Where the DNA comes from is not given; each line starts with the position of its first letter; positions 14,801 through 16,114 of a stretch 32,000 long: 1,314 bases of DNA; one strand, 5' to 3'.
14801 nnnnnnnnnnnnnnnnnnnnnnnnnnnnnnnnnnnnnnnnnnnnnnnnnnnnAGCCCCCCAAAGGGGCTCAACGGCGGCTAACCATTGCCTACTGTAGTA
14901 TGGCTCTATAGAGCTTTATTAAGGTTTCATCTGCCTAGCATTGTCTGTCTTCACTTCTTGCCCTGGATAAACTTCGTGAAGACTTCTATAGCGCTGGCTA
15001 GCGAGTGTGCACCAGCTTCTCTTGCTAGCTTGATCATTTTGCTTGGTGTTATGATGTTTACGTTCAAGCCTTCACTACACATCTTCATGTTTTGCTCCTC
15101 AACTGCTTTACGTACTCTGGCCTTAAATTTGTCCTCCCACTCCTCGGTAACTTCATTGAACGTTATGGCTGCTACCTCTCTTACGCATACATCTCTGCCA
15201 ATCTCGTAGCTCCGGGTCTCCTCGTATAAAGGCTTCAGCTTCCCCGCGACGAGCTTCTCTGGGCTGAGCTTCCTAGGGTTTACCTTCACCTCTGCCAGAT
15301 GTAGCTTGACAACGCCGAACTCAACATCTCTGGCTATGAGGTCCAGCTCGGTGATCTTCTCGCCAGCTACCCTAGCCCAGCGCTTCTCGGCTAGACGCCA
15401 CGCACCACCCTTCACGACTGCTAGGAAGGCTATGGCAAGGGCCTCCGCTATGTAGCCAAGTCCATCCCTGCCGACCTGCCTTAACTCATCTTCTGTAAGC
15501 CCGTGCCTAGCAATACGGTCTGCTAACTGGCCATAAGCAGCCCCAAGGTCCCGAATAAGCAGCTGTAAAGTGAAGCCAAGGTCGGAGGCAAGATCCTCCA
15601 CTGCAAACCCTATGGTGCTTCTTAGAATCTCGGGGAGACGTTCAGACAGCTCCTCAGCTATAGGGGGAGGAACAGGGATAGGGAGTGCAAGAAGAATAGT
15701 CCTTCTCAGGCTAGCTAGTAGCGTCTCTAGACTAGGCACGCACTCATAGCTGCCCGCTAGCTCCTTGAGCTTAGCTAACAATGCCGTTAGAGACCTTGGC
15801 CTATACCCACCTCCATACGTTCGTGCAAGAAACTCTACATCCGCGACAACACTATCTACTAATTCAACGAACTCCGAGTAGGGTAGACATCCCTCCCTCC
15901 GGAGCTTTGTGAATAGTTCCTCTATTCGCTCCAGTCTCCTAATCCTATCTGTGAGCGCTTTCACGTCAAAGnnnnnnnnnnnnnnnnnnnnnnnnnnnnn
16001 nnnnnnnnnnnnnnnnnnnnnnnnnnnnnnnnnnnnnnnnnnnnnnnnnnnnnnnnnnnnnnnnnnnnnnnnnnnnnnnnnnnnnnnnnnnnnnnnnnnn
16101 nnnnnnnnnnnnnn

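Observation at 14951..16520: Orphan two-gene cassette with a PD-(D/E)xK nuclease core next to a RelE toxin-antitoxin pair: candidate novel defence or element-maintenance module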

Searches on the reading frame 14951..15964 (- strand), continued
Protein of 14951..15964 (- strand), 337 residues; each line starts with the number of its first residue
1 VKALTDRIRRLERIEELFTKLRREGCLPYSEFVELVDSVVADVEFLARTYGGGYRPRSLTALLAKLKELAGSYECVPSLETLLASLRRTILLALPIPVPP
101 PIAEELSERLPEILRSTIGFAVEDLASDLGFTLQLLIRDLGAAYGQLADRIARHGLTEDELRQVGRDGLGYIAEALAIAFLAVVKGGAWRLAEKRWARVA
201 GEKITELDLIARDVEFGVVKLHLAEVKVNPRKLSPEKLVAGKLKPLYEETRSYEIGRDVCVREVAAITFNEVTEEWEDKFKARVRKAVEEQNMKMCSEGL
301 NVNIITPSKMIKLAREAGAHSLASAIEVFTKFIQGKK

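Call 67: find_encoding_contigs(protein=P0023, flank=10000)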
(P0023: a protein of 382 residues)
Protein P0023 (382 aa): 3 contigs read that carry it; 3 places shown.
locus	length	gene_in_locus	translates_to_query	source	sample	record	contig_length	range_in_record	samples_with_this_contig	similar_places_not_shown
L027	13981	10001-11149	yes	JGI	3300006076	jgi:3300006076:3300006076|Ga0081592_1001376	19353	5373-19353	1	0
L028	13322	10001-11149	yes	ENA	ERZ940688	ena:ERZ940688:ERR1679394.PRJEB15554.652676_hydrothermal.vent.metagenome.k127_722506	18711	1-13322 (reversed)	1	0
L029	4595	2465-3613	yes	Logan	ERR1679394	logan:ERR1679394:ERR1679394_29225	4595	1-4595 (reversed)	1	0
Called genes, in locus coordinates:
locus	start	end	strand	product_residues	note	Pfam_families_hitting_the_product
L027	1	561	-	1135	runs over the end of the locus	PF04313:HSDR_N, PF04851:ResIII, PF18766:SWI2_SNF2, PF22679:T1R_D3-like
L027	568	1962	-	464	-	PF01420:Methylase_S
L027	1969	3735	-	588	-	PF03962:Mnd1 (faint), PF12161:HsdM_N (weak), PF02384:N6_Mtase, PF20473:MmeI_Mtase (faint)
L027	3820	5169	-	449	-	-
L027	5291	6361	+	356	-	-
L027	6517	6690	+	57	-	-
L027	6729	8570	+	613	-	PF19263:DUF5906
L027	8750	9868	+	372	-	PF04104:DNA_primase_lrg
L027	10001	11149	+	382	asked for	-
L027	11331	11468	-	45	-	-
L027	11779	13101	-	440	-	PF16795:Phage_integr_3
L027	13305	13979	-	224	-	?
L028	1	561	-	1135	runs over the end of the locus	PF04313:HSDR_N, PF04851:ResIII, PF18766:SWI2_SNF2, PF22679:T1R_D3-like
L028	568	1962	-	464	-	PF01420:Methylase_S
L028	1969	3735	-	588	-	PF03962:Mnd1 (faint), PF12161:HsdM_N (weak), PF02384:N6_Mtase, PF20473:MmeI_Mtase (faint)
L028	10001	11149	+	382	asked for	-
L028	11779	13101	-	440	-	PF16795:Phage_integr_3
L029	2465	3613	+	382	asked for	-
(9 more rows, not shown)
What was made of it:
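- Closest known: Archaeal tRNA-integrating elements with SSV/pTN3-type. Same: One sibling (L027) carries a DUF5906 helicase and a PriL-like protein (call 67).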

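Call 71: search_dna_similar(query=window:14951-15964:-, collection=phages, mode=protein, max_evalue=0.01)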
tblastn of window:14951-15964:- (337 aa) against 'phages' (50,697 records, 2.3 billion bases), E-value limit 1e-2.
No match.

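Call 81: search_protein_families(library=pfam, proteins=[L026:1425-2414:-, L026:3316-4080:-, L025:919-1770:-, L027:5291-6361:+], max_evalue=0.01)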
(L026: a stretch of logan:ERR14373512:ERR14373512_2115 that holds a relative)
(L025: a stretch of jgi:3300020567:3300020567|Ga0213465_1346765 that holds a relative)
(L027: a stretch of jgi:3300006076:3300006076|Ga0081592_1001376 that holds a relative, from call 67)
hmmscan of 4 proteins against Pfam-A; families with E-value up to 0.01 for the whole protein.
L026:1425-2414:- (329 aa): 1 family
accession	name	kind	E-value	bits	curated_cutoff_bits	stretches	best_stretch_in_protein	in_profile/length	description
PF20669.3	Exo70_N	-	0.0044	17.7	23.9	0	119-161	17-58/83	Exocyst complex component Exo70 N-terminal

L026:3316-4080:- (254 aa): 1 family
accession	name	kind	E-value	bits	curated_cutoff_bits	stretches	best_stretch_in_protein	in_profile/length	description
PF20158.4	Cas5fv_helical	-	0.0059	17.2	25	0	136-203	56-127/158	Cas5fv helical domain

L025:919-1770:- (283 aa): 0 families

L027:5291-6361:+ (356 aa): 0 families

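Call 84: find_related_loci(query=A7, collection=genome_contigs, flank=10000)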
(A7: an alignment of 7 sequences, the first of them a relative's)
Query A7 (382 aa) in genome_contigs; peptide patterns used: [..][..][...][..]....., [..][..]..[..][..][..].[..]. (x = any residue, [..] = any of these).
66 stretches matched a pattern; 4 encode a relative of the query (tblastn E <= 1e-3); 4 distinct loci.
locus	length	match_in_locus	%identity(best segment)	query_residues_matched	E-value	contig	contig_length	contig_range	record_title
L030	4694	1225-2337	55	7-368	3e-120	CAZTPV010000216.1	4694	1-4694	MAG TPA_asm: uncultured Desulfurococcales archaeon isolate binchicken_co219_341 genome assembly, contig: k141_459126, wh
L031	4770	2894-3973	49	7-360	9e-107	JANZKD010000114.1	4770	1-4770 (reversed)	MAG: Candidatus Culexmicrobium profundum isolate GB-1867-035 Ga0190363_1009489, whole genome shotgun sequence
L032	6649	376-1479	45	1-360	3e-95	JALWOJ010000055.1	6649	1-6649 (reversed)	MAG: Acidilobaceae archaeon isolate M2_maxbin2_scaf2bin.140 M2_NODE_19613_length_6649_cov_2.800675, whole genome shotgun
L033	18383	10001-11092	51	7-360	4e-116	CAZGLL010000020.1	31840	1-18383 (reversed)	MAG TPA_asm: uncultured Desulfurococcales archaeon isolate binchicken_co184_340 genome assembly, contig: NODE_1956_lengt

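Call 87: search_protein_families(library=pfam, proteins=[L033:8239-9069:-, L033:11211-12089:-, L033:12246-12971:+, L033:13084-14388:-, L033:14473-16101:-, L033:16177-17259:-, L033:7259-8218:+, L033:6705-7253:+, L033:4918-5652:-, L033:3720-4574:-], max_evalue=0.01)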
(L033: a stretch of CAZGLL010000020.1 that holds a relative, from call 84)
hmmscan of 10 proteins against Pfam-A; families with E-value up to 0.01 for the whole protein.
L033:8239-9069:- (276 aa): 2 families
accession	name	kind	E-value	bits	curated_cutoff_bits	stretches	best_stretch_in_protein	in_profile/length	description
PF01507.26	PAPS_reduct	-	2.7e-26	93.1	22.5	1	32-192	2-161/175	Phosphoadenosine phosphosulfate reductase domain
PF02540.23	NAD_synthase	-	0.0048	16.5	21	1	29-90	18-79/242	NAD synthase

L033:11211-12089:- (292 aa): 0 families

L033:12246-12971:+ (241 aa): 1 family
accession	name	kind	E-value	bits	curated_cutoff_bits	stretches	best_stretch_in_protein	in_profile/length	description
PF03947.24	Ribosomal_L2_C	-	2.1e-42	144.6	33.7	1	91-214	2-120/126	Ribosomal Proteins L2, C-terminal domain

L033:13084-14388:- (434 aa): 6 families
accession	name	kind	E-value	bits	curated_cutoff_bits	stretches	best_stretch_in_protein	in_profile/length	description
PF00165.29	HTH_AraC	-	2.3e-05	24.8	26.6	1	41-68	6-32/42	Bacterial regulatory helix-turn-helix proteins, AraC family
PF13936.12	HTH_38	-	0.00098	19.2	27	0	136-161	18-43/44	Helix-turn-helix domain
PF14528.11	LAGLIDADG_3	-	0.0011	19.6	22.5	0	308-358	25-65/82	LAGLIDADG-like domain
PF13384.12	HTH_23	-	0.0011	19.1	24.6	0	126-162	7-41/50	Homeodomain-like domain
PF18024.7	HTH_50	-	0.0059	16.7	27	0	140-165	25-50/50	Helix-turn-helix domain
PF13592.12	HTH_33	-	0.0096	16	25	0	151-173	23-45/60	Winged helix-turn helix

L033:14473-16101:- (542 aa): 3 families
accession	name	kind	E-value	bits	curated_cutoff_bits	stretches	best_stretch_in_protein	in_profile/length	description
PF01935.23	DUF87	-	8.9e-18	65.6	23.2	1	229-406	22-215/220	Helicase HerA, central domain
PF13401.12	AAA_22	-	2.1e-05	25.3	27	1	229-466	4-123/130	AAA domain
PF10412.15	TrwB_AAD_bind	-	6.8e-05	22.4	20.5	1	224-271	9-56/387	Type IV secretion-system coupling protein DNA-binding domain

L033:16177-17259:- (360 aa): 2 families
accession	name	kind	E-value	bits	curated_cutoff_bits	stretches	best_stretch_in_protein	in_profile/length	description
PF04473.18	DUF553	-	2.4e-07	30.7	20.5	1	201-277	24-103/140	Transglutaminase-like domain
PF01841.26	Transglut_core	-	1.9e-05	25.3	23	1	188-279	11-99/108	Transglutaminase-like superfamily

L033:7259-8218:+ (319 aa): 0 families

L033:6705-7253:+ (182 aa): 0 families

L033:4918-5652:- (244 aa): 0 families

L033:3720-4574:- (284 aa): 0 families

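Call 90: search_solved_structures(query=A3, max_evalue=10)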
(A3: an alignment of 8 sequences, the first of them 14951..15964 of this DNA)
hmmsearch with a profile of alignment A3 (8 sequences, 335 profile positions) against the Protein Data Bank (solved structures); distinct sequences matched with E-value up to 10: 1.
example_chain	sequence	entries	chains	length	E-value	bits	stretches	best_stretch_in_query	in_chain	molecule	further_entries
8a6t_A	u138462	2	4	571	0.43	13.2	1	140-245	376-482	Electron bifurcating hydrogenase subunit HydA1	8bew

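Call 91: search_solved_structures(query=A7, max_evalue=10)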
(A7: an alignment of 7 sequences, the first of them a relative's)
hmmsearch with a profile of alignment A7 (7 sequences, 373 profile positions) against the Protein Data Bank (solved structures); distinct sequences matched with E-value up to 10: 0.

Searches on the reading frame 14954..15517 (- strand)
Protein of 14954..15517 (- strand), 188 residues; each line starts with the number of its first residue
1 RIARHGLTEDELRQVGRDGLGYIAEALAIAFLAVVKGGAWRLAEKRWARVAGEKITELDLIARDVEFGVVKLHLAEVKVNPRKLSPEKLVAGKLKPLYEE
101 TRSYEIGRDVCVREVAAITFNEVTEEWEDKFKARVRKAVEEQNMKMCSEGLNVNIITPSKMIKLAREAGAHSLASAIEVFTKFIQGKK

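Call 50: predict_structure(alignment_id=A4)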
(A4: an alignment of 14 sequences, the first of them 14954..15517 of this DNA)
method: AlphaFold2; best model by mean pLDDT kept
length: 188 residues; sequences in the alignment: 14
mean_pLDDT: 89.0   pTM: 0.84
mean pLDDT of the five models: 89.0, 88.5, 88.4, 88.1, 87.9
residues with pLDDT >= 90: 130; 70-90: 43; 50-70: 12; < 50: 3
segments of 3 or more residues with pLDDT < 50: 50-52
pLDDT, mean of each block of 10 residues (from residue 1): 78 83 91 93 70 59 91 94 92 91 89 96 96 97 95 97 97 95 85
secondary structure, 60 per line:
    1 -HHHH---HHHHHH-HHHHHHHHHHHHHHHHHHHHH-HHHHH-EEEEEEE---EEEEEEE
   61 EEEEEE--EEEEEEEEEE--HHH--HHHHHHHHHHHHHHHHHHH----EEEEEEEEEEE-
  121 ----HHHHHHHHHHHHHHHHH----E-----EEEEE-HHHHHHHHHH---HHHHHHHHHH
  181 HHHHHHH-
elements in order: H2-5 H9-14 H16-36 H38-42 E44-50 E54-66 E69-78 H86-104 E109-119 H125-141 E152-156 H158-167 H171-187
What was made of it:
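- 14951..15964 (-): 337-aa protein. Residues ~1-160 form a helical N-terminal domain of unknown function. Residues ~165-337 (about 14951-15472) form a PD-(D/E)xK-fold domain. Candidate catalytic codons are E174 (15443-15445), D208 (15341-15343), E225 (15290-15292) and K227 (15284-15286); E263 (15176-15178) is nearly invariant. AlphaFold2 of residues 150-337 gives pLDDT 89 and pTM 0.84 (call 50).
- On PD-(D/E)xK nuclease superfamily: The positions map to the predicted helix 1, strand 2 and strand 3 (call 50).
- Secondary-structure order is helix(165-185), strand(193-199), strand(203-215, carrying D208), strand(218-227, carrying E225 and K227), helix, strand(258-268, carrying E263), helix, strand (call 50).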

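Call 52: fold_search(model_id=the predicted structure, library=pdb)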
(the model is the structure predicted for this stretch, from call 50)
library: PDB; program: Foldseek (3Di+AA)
matches with E <= 10: 1001; with E <= 0.001: 0
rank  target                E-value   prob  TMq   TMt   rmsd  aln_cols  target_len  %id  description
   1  9dou_A                2.7e-03  0.97  0.38  0.11   8.4       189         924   16  Taeniopygia guttata R2 retrotransposon (R2Tg) initiating target-primed reverse transcription (released 2025-05-21)
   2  9u49_A                6.2e-03  0.97  0.34  0.19   6.7       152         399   15  crystal structure of Cdn1 in complex with cA4 (released 2026-02-04)
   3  8z4i_B                7.9e-03  0.94  0.33  0.19   6.6       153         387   14  crystal structure of Cdn1 in complex with cA3 (released 2026-02-04)
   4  9nl2_A                9.5e-03  0.96  0.41  0.10   7.9       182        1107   13  Structure of R2 retrotransposon protein from Platysternon megacephalum initiating target-primed reverse transcription (released 2025-06-18)
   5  1sto                  1.1e-02  0.72  0.25  0.23   9.7       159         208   10  CRYSTAL STRUCTURE OF OROTATE PHOSPHORIBOSYLTRANSFERASE (released 1994-05-31)
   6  1wte_MODEL_1_A        1.7e-02  0.77  0.32  0.24   8.9       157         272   14  Crystal structure of type II restrcition endonuclease, EcoO109I complexed with cognate DNA (released 2004-12-14)
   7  8iby_C                1.7e-02  0.69  0.31  0.11  10.2       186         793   11  Structure of R2 with 5'ORF (released 2023-09-20)
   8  1fok_A                1.8e-02  0.90  0.38  0.16   8.2       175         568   13  STRUCTURE OF RESTRICTION ENDONUCLEASE FOKI BOUND TO DNA (released 1997-12-03)
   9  8gh6_A                1.9e-02  0.51  0.29  0.09  11.1       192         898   14  Bombyx mori R2 retrotransposon initiating target-primed reverse transcription (released 2023-04-05)
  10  7elc_A                2.6e-02  0.51  0.29  0.06  14.3       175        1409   13  Structure of monomeric complex of MACV L bound to Z and 3'-vRNA (released 2021-05-05)
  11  7oe3                  2.6e-02  0.47  0.32  0.06  16.6       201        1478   14  Apo-structure of Lassa virus L protein (well-resolved endonuclease) [APO-ENDO] (released 2021-12-01)
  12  9nl3_A                2.8e-02  0.75  0.35  0.09   8.3       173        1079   17  Structure of R2 retrotransposon protein from Taeniopygia guttata initiating target-primed reverse transcription (released 2025-06-18)
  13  7ojj                  2.8e-02  0.54  0.31  0.05  14.8       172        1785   16  Lassa virus L protein with endonuclease and C-terminal domains in close proximity [MID-LINK] (released 2021-12-01)
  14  1eke_A                2.8e-02  0.38  0.20  0.18   8.9       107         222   16  CRYSTAL STRUCTURE OF CLASS II RIBONUCLEASE H (RNASE HII) WITH MES LIGAND (released 2000-09-13)
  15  9a5m_A                3.0e-02  0.33  0.26  0.12  18.9       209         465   10  Integrative model of YDJA-YDIS by crosslinking MS and deep learning (released 2024-09-18)
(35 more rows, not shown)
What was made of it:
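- The best E-value is 2.7e-3 (call 52).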

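Call 55: fold_search(model_id=the predicted structure, library=viral)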
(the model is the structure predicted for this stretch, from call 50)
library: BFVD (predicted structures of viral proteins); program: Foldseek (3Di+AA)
matches with E <= 10: 1094; with E <= 0.001: 1
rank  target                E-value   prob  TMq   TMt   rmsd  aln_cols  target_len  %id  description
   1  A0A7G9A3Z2            9.1e-04  1.00  0.40  0.27   5.7       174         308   13  Uncharacterized protein [Bacteriophage sp.]
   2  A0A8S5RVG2            1.2e-03  0.99  0.40  0.39   7.1       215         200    9  PD-(D/E)XK nuclease superfamily protein [Siphoviridae sp. ctHip2]
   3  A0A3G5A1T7            1.3e-03  1.00  0.40  0.42   6.6       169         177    9  Uncharacterized protein [Gaeavirus sp.]
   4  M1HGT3                1.8e-03  0.98  0.34  0.17   8.2       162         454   14  (no name in the UniProt tables at hand)
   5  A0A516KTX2            3.6e-03  0.98  0.38  0.30   7.3       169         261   15  (no name in the UniProt tables at hand)
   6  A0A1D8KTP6            3.8e-03  0.89  0.30  0.30   8.7       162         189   14  Restriction endonuclease [Synechococcus phage S-CAM7]
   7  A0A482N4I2            4.3e-03  0.91  0.26  0.29   9.2       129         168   14  Putative exodeoxyribonuclease 8 PDDEXK-like domain-containing protein [Escherichia phage vB_EcoS_MM01]
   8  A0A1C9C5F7            4.6e-03  0.95  0.38  0.23  10.3       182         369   10  C2H2-type domain-containing protein [Heterosigma akashiwo virus 01]
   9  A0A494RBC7            4.9e-03  0.97  0.36  0.43   6.9       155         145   13  (no name in the UniProt tables at hand)
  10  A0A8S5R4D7            6.6e-03  0.99  0.37  0.32   5.1       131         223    8  Uncharacterized protein [Podoviridae sp. ct8nN1]
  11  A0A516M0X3            7.4e-03  0.84  0.32  0.25  13.7       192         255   13  (no name in the UniProt tables at hand)
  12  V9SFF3                7.8e-03  0.77  0.26  0.25   7.0       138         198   12  DNA-directed RNA polymerase subunit RPB5 [Tunisvirus fontaine2]
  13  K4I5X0                8.8e-03  0.91  0.38  0.36   7.1       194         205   12  Uncharacterized protein [Salmonella phage STML-198]
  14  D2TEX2                9.4e-03  0.77  0.33  0.12  15.3       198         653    8  (no name in the UniProt tables at hand)
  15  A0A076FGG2            1.0e-02  0.91  0.33  0.17   8.5       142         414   10  Putative zinc finger domain containing protein [Aureococcus anophagefferens virus]
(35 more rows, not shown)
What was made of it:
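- On PD-(D/E)xK nuclease superfamily: The BFVD best hit has E=9.1e-4 and the list includes annotated PD-(D/E)XK and restriction endonucleases (call 55).
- The best E-value is 9.1e-4 (call 55). Inactivated PD-(D/E)xK domains are known, for example the RPB5 N-terminal domain, which appears among the BFVD hits (call 55).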
